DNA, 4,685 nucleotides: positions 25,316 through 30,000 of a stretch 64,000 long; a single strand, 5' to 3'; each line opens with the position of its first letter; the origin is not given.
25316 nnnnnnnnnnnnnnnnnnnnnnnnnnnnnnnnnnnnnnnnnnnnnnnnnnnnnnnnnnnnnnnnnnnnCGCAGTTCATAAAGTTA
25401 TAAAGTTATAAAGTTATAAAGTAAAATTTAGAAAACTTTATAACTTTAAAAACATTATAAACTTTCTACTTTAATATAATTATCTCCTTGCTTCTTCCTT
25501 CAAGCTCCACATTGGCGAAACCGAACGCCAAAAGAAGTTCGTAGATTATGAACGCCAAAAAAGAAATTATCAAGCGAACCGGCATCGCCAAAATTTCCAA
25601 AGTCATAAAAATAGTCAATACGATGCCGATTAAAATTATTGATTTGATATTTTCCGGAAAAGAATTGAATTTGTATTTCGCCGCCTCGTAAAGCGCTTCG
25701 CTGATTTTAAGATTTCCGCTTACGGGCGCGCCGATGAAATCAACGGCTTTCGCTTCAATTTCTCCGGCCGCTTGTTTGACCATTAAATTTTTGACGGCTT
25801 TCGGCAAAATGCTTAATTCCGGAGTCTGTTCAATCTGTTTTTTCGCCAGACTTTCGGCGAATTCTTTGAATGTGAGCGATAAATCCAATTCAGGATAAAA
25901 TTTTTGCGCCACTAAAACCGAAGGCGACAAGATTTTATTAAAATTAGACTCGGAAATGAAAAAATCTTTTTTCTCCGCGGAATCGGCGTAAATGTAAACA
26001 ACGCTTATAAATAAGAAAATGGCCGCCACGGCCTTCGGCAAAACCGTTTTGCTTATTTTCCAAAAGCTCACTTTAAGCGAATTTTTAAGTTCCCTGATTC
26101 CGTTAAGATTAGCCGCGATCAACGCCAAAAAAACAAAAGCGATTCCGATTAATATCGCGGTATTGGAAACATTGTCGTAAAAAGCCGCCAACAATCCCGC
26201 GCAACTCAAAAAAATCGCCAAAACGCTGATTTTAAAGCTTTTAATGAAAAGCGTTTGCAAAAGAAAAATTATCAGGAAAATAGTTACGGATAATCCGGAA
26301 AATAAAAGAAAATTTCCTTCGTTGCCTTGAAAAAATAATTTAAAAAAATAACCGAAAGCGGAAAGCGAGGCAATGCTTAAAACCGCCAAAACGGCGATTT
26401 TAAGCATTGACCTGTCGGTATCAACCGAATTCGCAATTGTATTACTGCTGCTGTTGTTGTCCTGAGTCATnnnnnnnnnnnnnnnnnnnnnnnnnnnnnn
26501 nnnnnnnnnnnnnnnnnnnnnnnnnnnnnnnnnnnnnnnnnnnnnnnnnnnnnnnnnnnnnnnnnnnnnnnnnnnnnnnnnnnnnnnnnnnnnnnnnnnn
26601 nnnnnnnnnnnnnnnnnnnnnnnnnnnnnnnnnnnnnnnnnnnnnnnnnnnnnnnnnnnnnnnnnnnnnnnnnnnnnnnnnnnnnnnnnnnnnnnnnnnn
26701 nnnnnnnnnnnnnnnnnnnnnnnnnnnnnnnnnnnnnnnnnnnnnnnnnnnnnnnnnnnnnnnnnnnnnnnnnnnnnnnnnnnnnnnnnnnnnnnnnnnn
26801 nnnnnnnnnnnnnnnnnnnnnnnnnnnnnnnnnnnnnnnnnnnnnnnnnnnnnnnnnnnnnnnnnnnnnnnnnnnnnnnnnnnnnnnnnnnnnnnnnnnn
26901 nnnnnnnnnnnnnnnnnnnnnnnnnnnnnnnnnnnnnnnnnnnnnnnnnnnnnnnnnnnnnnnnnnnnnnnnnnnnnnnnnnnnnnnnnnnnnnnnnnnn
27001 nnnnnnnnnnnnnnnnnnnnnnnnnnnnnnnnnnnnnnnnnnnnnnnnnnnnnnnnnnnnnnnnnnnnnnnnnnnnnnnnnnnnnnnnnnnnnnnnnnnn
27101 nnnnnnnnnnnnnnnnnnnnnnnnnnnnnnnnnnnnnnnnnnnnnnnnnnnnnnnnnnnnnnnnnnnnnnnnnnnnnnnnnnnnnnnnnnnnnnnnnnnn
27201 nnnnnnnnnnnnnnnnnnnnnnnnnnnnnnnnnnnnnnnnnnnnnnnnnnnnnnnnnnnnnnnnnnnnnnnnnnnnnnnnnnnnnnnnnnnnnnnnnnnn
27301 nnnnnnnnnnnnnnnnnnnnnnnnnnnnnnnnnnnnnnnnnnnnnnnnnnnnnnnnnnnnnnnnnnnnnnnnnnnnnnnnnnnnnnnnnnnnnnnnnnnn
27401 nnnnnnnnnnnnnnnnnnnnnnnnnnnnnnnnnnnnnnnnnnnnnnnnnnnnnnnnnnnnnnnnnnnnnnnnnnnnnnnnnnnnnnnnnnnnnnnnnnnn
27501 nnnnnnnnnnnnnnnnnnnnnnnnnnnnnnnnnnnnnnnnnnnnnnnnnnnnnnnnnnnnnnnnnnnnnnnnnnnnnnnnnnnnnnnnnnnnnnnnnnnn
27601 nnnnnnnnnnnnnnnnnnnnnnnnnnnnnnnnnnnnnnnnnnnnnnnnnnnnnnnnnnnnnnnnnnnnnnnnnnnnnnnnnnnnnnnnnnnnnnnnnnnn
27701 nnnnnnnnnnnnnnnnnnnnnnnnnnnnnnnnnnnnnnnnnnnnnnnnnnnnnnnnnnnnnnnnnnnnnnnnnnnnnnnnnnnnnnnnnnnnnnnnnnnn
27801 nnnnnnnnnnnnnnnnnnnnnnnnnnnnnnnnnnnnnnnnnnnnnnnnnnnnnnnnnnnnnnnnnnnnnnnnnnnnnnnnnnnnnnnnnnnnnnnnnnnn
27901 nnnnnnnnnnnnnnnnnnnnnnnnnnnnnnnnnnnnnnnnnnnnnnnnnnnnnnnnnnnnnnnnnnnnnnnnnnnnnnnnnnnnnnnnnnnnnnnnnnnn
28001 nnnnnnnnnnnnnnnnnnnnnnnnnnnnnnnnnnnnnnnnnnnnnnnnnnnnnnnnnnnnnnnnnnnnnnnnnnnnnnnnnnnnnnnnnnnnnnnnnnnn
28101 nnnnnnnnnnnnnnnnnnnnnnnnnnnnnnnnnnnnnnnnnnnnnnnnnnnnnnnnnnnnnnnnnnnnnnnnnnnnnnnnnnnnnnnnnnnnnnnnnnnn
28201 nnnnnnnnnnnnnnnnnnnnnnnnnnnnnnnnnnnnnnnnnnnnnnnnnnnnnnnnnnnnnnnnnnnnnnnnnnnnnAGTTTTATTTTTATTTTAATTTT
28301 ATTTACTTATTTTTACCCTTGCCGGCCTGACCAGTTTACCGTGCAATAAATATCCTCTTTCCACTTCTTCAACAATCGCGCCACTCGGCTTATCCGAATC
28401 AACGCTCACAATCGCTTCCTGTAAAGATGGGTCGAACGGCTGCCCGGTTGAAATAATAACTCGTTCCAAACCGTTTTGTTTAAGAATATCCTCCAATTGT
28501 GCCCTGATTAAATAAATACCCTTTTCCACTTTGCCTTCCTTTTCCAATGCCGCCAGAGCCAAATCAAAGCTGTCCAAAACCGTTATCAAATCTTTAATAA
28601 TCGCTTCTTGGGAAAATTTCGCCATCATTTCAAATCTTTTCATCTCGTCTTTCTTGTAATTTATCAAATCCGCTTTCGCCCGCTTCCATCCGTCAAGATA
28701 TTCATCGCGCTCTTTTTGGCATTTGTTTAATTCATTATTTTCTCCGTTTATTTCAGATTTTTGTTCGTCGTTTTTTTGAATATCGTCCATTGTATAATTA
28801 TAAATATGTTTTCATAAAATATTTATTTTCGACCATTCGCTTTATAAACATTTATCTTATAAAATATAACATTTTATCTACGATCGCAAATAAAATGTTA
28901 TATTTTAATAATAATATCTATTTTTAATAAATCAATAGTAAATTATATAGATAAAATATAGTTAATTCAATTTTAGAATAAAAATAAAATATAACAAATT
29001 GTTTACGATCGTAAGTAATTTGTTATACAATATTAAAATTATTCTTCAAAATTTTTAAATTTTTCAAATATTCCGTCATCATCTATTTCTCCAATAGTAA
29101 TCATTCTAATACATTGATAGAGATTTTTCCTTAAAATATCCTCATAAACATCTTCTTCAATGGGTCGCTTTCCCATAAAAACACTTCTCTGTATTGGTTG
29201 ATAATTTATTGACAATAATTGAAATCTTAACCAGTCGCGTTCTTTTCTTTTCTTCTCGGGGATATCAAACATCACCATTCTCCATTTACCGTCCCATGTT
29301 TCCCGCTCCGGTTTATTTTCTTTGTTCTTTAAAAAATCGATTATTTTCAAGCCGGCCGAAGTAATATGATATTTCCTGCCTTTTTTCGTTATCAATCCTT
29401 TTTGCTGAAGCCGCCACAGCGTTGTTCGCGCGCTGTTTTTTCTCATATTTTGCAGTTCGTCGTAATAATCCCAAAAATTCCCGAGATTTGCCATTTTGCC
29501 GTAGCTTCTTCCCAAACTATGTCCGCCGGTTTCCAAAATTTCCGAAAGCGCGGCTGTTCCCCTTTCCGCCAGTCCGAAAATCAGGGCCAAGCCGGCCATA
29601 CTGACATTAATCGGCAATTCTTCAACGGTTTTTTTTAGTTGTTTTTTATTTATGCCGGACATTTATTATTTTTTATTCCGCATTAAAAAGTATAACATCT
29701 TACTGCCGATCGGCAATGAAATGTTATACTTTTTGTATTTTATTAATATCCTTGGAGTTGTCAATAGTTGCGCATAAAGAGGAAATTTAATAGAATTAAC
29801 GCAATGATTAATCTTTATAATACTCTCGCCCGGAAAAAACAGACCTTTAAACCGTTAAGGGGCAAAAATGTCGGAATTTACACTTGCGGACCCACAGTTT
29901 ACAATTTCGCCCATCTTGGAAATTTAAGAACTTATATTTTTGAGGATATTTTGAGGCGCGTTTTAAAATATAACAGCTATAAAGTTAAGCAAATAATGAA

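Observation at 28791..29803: PaaX-like regulator with a 38-46 bp palindromic operator family controlling grpE-dnaK-dnaJ, in place of HrcA/CIRCE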

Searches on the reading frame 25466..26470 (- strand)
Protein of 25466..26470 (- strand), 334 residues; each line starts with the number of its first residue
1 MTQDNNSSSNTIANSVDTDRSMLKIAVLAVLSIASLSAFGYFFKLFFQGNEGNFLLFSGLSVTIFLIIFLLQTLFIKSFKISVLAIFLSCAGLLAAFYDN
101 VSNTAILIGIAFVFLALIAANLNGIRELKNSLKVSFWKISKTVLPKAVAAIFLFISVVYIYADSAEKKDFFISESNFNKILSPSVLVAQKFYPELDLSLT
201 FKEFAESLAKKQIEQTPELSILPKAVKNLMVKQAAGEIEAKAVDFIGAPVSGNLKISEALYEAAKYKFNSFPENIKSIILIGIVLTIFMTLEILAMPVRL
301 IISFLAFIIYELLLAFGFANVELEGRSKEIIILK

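Call 7: search_protein_families(library=pfam, proteins=[window:25466-26470:-], max_evalue=0.01)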
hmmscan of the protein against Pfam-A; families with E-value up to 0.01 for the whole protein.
window:25466-26470:- (334 aa): 0 families

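Call 55: search_protein_families(library=ncbifam, proteins=[window:25466-26470:-], max_evalue=0.01)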
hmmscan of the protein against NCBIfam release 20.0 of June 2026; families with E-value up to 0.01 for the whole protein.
window:25466-26470:- (334 aa): 0 families
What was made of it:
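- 25466..26470 (-): Conserved multi-pass membrane protein of unknown family, between dnaK and dnaJ. No Pfam or NCBIfam hit (calls 7, 55).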

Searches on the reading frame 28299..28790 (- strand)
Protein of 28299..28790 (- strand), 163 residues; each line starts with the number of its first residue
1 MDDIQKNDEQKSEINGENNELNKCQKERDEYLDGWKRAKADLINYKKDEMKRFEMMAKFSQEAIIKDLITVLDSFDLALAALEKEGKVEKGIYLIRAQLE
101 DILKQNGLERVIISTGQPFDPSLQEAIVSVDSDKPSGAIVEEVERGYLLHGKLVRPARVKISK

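Call 7: search_protein_families(library=pfam, proteins=[window:28299-28790:-], max_evalue=0.01)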
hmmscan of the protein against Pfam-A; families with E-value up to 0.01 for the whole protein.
window:28299-28790:- (163 aa): 1 family
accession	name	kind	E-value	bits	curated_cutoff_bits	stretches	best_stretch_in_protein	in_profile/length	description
PF01025.24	GrpE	-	7.8e-38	130.2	25.8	1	5-163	4-165/165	GrpE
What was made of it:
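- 28299..28790 (-): grpE. Pfam GrpE 7.8e-38 (call 7).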

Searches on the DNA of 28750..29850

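Call 67: search_rna_families(source=window, start=28750, end=29850, threshold=evalue, max_evalue=1)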
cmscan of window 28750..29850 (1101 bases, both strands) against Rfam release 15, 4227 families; matches with E-value up to 1: 3.
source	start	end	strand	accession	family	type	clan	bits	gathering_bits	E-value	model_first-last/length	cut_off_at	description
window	29683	29736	-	RF03664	MIR6288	Gene; miRNA;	-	24.5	74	0.035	1-92/92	no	MIR6288 microRNA precursor family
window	29686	29733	+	RF03556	mir-559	Gene; miRNA;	-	19.7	95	0.9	1-91/91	no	mir-559 microRNA precursor family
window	28860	28905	-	RF04127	MIR8007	Gene; miRNA;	-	18.5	195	0.83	1-226/226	no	MIR8007 microRNA precursor family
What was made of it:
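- No Rfam match (call 67).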
